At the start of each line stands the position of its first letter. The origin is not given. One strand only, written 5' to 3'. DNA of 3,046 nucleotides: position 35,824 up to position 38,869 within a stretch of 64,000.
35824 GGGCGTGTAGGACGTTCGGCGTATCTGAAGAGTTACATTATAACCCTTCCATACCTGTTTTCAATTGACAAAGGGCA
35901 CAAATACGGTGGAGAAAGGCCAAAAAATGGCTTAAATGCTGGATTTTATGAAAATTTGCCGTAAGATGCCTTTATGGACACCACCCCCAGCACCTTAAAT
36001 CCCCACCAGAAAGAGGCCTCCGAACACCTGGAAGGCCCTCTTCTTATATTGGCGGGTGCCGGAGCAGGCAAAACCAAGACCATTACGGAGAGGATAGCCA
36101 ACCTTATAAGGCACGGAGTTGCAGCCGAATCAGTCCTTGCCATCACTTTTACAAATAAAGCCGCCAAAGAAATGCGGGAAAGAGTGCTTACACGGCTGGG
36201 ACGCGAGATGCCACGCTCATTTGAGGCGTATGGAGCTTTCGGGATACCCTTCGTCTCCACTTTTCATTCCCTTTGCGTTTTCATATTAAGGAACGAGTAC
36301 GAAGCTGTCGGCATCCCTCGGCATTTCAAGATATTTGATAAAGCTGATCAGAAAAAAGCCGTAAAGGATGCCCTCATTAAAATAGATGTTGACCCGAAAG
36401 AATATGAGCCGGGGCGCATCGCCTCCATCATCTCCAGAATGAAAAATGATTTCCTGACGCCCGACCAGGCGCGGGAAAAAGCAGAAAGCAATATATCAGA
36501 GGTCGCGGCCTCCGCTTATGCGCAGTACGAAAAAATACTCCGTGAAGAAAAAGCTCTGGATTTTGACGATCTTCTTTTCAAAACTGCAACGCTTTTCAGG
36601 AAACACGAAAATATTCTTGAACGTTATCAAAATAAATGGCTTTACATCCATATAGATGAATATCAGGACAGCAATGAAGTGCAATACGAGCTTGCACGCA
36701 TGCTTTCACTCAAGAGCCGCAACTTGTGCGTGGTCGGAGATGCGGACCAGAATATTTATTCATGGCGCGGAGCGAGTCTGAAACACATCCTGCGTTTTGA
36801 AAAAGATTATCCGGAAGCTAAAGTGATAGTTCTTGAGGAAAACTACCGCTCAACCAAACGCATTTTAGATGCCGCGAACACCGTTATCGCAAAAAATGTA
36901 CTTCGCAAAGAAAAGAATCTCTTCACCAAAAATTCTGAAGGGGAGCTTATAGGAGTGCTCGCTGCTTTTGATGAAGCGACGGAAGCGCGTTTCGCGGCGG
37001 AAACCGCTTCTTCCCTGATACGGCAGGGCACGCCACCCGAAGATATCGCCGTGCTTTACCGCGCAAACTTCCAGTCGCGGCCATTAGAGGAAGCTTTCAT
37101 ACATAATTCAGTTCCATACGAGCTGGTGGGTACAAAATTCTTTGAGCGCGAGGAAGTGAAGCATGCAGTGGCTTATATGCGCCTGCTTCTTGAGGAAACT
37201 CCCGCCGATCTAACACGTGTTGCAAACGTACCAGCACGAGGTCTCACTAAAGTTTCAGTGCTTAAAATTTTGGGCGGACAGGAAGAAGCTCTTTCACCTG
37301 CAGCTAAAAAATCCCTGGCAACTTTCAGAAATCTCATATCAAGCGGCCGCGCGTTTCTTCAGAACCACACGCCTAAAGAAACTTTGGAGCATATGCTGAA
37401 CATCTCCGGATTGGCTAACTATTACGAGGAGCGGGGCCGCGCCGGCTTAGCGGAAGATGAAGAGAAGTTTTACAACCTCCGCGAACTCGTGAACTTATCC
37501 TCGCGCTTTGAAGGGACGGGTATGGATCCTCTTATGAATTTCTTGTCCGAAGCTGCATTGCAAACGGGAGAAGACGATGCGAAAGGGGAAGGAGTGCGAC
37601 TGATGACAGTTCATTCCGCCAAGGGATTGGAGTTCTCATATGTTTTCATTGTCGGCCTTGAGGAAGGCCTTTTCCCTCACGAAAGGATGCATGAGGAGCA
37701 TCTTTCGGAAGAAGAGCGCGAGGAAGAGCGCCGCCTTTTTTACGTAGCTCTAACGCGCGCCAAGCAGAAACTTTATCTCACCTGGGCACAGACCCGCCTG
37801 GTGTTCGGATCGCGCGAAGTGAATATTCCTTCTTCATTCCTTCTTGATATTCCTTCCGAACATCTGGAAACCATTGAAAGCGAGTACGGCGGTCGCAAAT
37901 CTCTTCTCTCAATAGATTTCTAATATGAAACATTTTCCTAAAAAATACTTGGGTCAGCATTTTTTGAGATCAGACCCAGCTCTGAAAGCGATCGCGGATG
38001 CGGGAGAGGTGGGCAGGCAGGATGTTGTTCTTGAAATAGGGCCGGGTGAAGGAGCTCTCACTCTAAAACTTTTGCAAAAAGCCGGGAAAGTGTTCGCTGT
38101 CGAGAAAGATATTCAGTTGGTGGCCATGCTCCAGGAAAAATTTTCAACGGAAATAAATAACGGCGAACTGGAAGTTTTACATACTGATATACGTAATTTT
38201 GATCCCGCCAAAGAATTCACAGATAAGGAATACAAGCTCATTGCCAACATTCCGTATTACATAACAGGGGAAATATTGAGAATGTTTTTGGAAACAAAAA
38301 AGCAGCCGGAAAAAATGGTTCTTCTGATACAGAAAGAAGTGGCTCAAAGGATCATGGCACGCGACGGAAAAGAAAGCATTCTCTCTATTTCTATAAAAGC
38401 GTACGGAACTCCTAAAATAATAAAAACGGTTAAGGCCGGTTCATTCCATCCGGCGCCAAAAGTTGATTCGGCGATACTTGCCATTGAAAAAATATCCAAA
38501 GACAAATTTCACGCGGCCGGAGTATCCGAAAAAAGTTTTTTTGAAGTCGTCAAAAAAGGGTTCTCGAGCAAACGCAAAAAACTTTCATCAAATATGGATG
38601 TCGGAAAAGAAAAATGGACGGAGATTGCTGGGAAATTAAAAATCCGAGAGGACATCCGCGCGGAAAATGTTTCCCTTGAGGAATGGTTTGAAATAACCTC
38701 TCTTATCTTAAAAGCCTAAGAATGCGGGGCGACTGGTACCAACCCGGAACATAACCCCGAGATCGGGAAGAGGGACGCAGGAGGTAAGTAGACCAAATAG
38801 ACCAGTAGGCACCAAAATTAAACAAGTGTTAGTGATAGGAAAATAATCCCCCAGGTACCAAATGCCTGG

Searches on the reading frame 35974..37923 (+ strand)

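Call 11: search_protein_families(library=pfam, proteins=[window:35974-37923:+])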
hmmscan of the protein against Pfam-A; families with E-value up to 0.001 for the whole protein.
window:35974-37923:+ (649 aa): 7 families
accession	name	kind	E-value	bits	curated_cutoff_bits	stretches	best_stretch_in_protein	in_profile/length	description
PF00580.27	UvrD-helicase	-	1.1e-86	291.3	23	1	8-280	1-271/271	UvrD/REP helicase N-terminal domain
PF13361.12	UvrD_C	-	3.3e-66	224.5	25.6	1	285-606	1-349/350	UvrD-like helicase C-terminal domain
PF13245.12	AAA_19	-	7.6e-23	81.6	25.1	1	18-263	9-132/134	AAA domain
PF13538.12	UvrD_C_2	-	1.4e-12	47.7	27.4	1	541-603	2-52/52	UvrD-like helicase C-terminal domain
PF01443.25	Viral_helicase1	-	1.1e-08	35.7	21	0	533-602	169-226/228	Viral superfamily 1 RNA helicase core domain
PF13087.12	AAA_12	-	5.2e-06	26.6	27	0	276-348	10-56/195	AAA domain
PF13604.12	AAA_30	-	7.2e-06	26.3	27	1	7-70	1-65/191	AAA domain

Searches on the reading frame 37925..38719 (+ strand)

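Call 11: search_protein_families(library=pfam, proteins=[window:37925-38719:+])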
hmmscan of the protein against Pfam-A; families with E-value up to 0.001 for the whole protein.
window:37925-38719:+ (264 aa): 2 families
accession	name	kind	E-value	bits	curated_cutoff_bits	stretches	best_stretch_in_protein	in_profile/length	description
PF00398.26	RrnaAD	-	2.8e-51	174.6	24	1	6-261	5-261/263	Ribosomal RNA adenine dimethylase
PF13649.12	Methyltransf_25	-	7e-05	23.9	27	1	35-103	1-65/97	Methyltransferase domain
